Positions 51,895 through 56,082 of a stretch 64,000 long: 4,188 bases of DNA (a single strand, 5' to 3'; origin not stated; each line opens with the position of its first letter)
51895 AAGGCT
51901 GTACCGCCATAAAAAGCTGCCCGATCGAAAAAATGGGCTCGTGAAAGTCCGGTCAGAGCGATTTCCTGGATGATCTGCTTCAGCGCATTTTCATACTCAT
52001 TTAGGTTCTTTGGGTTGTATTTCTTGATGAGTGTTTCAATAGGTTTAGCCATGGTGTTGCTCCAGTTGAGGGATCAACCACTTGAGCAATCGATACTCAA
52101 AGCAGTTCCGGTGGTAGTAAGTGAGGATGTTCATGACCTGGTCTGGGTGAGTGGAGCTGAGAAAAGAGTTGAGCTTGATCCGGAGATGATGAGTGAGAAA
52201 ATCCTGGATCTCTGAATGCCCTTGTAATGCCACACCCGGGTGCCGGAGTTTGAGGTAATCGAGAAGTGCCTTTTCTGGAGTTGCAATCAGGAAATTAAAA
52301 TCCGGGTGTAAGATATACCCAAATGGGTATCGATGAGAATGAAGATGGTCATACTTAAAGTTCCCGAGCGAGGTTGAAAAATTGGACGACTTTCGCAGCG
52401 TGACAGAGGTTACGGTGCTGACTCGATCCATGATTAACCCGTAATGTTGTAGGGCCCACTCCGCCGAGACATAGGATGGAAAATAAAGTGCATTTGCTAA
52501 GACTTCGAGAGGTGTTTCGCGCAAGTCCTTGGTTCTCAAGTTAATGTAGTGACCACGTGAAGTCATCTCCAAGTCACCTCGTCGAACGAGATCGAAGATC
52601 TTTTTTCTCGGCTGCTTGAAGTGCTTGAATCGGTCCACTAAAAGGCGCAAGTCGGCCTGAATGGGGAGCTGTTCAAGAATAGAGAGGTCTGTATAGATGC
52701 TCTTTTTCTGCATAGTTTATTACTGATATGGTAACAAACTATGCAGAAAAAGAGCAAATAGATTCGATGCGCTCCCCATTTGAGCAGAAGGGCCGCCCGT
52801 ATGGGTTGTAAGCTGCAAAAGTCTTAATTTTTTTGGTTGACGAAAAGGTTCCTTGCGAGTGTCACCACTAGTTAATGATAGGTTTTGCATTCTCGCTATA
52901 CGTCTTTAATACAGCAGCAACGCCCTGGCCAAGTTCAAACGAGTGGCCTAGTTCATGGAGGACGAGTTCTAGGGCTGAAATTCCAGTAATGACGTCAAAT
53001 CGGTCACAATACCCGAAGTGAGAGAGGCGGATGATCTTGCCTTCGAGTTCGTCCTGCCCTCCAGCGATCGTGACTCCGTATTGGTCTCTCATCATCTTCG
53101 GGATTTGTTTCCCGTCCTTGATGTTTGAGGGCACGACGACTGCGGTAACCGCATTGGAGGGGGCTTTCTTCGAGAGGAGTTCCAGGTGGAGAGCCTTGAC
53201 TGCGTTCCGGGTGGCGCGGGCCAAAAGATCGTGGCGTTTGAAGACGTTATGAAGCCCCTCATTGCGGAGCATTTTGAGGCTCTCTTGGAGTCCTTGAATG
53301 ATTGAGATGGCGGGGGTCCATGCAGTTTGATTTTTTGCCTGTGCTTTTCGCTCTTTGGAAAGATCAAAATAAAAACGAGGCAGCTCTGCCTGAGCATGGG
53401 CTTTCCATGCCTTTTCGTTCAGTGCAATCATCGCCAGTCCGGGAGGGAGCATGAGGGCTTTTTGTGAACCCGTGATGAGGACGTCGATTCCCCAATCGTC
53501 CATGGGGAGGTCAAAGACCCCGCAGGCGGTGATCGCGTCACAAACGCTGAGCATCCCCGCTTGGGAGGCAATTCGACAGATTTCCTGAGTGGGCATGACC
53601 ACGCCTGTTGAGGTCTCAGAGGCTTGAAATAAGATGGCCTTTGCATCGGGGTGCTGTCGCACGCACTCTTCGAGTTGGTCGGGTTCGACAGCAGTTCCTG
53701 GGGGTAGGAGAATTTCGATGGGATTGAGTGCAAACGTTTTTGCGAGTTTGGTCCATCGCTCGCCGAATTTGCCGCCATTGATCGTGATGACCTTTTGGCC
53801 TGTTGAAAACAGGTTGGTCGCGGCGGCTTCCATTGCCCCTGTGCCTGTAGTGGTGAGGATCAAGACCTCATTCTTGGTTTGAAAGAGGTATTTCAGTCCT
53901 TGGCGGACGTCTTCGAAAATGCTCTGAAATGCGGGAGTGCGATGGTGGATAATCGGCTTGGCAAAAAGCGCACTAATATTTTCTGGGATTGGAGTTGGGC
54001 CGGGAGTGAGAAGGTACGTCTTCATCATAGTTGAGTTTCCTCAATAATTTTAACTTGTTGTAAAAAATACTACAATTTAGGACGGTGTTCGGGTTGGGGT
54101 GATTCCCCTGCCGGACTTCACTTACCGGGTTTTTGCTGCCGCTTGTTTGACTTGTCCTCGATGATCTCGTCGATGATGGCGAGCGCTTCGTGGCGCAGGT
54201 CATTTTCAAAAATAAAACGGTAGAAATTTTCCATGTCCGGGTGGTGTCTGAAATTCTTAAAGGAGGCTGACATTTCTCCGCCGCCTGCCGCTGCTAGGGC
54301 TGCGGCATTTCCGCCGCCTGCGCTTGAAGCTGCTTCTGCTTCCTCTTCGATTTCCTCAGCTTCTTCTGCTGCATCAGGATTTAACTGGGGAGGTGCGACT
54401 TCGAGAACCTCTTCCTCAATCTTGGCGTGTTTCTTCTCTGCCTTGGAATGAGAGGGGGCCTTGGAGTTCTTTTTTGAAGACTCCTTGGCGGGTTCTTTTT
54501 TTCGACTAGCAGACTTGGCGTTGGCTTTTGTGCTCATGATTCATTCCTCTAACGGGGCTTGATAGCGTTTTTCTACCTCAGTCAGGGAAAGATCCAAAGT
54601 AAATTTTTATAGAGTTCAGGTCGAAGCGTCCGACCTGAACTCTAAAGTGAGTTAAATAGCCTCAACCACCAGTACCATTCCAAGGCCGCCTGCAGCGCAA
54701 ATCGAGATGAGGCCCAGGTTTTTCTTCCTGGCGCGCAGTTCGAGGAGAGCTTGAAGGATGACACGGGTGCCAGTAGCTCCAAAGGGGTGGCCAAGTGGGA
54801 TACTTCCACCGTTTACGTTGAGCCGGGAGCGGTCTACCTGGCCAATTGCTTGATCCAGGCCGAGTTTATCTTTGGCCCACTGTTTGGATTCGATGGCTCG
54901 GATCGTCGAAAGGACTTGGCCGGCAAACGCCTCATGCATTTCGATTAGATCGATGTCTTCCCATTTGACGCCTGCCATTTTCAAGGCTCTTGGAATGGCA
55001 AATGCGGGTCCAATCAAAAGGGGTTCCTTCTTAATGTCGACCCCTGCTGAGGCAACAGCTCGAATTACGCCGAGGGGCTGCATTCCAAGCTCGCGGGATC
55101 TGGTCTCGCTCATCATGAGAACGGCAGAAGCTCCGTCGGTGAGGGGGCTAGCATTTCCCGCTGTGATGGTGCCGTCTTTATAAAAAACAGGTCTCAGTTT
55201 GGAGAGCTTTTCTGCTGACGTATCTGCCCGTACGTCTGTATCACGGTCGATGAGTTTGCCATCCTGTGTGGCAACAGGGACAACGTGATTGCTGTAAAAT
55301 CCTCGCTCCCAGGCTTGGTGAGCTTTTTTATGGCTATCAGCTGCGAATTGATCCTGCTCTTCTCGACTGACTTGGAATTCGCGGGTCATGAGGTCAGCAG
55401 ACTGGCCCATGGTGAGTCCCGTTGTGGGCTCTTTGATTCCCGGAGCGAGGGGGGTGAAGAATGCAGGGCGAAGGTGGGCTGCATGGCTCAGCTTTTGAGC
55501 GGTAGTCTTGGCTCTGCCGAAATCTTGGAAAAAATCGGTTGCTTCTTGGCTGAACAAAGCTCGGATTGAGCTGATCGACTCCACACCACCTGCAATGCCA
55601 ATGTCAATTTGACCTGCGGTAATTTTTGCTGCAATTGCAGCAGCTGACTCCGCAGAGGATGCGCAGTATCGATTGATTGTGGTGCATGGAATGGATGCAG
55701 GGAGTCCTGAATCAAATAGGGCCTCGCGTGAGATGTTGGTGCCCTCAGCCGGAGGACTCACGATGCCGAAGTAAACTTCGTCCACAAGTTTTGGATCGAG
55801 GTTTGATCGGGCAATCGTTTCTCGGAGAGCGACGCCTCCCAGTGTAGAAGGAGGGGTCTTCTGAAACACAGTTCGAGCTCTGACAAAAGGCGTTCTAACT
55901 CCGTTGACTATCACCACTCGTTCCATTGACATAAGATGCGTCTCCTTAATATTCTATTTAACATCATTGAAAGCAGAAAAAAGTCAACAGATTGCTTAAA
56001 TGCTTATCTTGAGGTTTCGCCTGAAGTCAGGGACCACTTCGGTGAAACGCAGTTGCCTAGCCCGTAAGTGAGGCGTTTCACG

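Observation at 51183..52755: AbiEi/AbiEii-like pair whose start codon is buried in a 57-bp near-perfect palindrome that duplicates the first 15 coding nucleotides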

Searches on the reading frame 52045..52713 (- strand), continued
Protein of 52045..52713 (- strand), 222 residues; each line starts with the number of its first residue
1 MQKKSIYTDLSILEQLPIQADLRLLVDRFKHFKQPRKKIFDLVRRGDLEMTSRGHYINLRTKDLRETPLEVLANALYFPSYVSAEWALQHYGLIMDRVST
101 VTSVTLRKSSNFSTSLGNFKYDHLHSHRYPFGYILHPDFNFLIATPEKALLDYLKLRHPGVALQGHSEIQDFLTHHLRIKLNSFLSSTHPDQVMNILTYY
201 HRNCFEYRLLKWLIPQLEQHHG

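Call 55: fold_search(model_id=the predicted structure, library=pdb)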
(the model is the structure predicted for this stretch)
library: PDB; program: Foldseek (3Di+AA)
matches with E <= 10: 539; with E <= 0.001: 1
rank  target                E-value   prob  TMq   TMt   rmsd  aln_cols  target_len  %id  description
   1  6y8q_A                8.8e-05  1.00  0.37  0.40   9.1       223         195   13  AbiEi antitoxin from Streptococcus agalactiae (released 2020-12-16)
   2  1zel_B                2.3e-03  1.00  0.55  0.43   6.6       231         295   13  Crystal structure of RV2827C protein from Mycobacterium tuberculosis (released 2006-05-02)
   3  6y8q_D                2.8e-03  0.95  0.29  0.33   9.8       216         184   12  AbiEi antitoxin from Streptococcus agalactiae (released 2020-12-16)
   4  4o8s                  3.7e-03  0.98  0.33  0.32   9.7       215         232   11  Crystal structure of JHP933 from Helicobacter pylori (released 2014-09-10)
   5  4ok0_A                5.6e-03  0.97  0.33  0.33   9.8       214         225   11  Crystal structure of putative nucleotidyltransferase from H. pylori (released 2014-04-09)
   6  1zel_A                6.0e-03  1.00  0.56  0.45   6.7       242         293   12  Crystal structure of RV2827C protein from Mycobacterium tuberculosis (released 2006-05-02)
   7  4ok0_B                6.0e-03  0.97  0.34  0.34  10.0       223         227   11  Crystal structure of putative nucleotidyltransferase from H. pylori (released 2014-04-09)
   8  8an5_B                4.3e-02  0.91  0.37  0.43   6.6       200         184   10  MenAT1 toxin-antitoxin complex (rv0078a-rv0078b) from Mycobacterium tuberculosis H37Rv (released 2023-08-02)
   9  8an4_B                5.4e-02  0.63  0.31  0.35   9.5       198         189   11  MenT1 toxin (rv0078a) from Mycobacterium tuberculosis H37Rv (released 2023-08-02)
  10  8an5_A                1.2e-01  0.66  0.36  0.40   6.4       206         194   11  MenAT1 toxin-antitoxin complex (rv0078a-rv0078b) from Mycobacterium tuberculosis H37Rv (released 2023-08-02)
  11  4wse_A                4.9e-01  0.21  0.33  0.17  14.2       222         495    9  Crystal structure of the Mimivirus polyadenylate synthase (released 2015-04-01)
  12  4yy4                  5.5e-01  0.51  0.15  0.31   6.7        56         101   14  Crystal structure of BRD9 Bromodomain bound to DMSO (released 2015-09-16)
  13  4wse_B                6.2e-01  0.23  0.33  0.17  12.3       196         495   11  Crystal structure of the Mimivirus polyadenylate synthase (released 2015-04-01)
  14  4yyg_A                6.9e-01  0.47  0.15  0.32   6.7        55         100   14  Crystal structure of BRD9 Bromodomain bound to a butyryllysine peptide (released 2015-09-16)
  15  9k25_A                8.3e-01  0.02  0.10  0.10  14.9       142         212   12  Cryo-EM structure of apo-P2Y purinoceptor 2-miniGq-Nb35 complex (released 2025-06-11)
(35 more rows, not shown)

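Call 58: find_encoding_contigs(protein=P0001, flank=300, max_places=2)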
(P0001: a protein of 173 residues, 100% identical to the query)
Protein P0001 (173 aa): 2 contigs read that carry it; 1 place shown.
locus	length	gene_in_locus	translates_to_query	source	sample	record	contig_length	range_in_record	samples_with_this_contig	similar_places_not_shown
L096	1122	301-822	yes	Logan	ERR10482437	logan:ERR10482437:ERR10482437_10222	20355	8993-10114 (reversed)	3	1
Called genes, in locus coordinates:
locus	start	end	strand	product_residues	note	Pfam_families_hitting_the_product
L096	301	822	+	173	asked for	-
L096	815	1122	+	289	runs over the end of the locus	PF08843:AbiEii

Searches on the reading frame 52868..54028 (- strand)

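Call 60: search_protein_families(library=pfam, proteins=[window:52868-54028:-], max_evalue=0.001)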
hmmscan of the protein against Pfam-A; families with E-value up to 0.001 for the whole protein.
window:52868-54028:- (386 aa): 3 families
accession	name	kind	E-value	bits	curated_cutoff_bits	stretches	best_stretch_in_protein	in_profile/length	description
PF00266.25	Aminotran_5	-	9.4e-26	91.1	21.5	1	27-325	34-339/371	Aminotransferase class-V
PF01053.26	Cys_Met_Meta_PP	-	0.00021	20.4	27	1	56-189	70-197/381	Cys/Met metabolism PLP-dependent enzyme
PF00155.27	Aminotran_1_2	-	0.00031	20.5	19.7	1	48-188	60-216/361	Aminotransferase class I and II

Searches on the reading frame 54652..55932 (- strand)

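Call 60: search_protein_families(library=pfam, proteins=[window:54652-55932:-], max_evalue=0.001)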
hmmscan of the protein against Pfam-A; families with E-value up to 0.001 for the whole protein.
window:54652-55932:- (426 aa): 3 families
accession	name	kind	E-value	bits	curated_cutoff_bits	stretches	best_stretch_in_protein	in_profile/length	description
PF00108.29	Thiolase_N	-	8.2e-72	242.1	26.4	1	6-276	1-259/260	Thiolase, N-terminal domain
PF02803.24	Thiolase_C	-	3.1e-35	120.9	27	1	285-424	2-122/123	Thiolase, C-terminal domain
PF22691.2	Thiolase_C_1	-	3.8e-05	23.9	28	1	312-402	23-113/144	Thiolase C-terminal domain-like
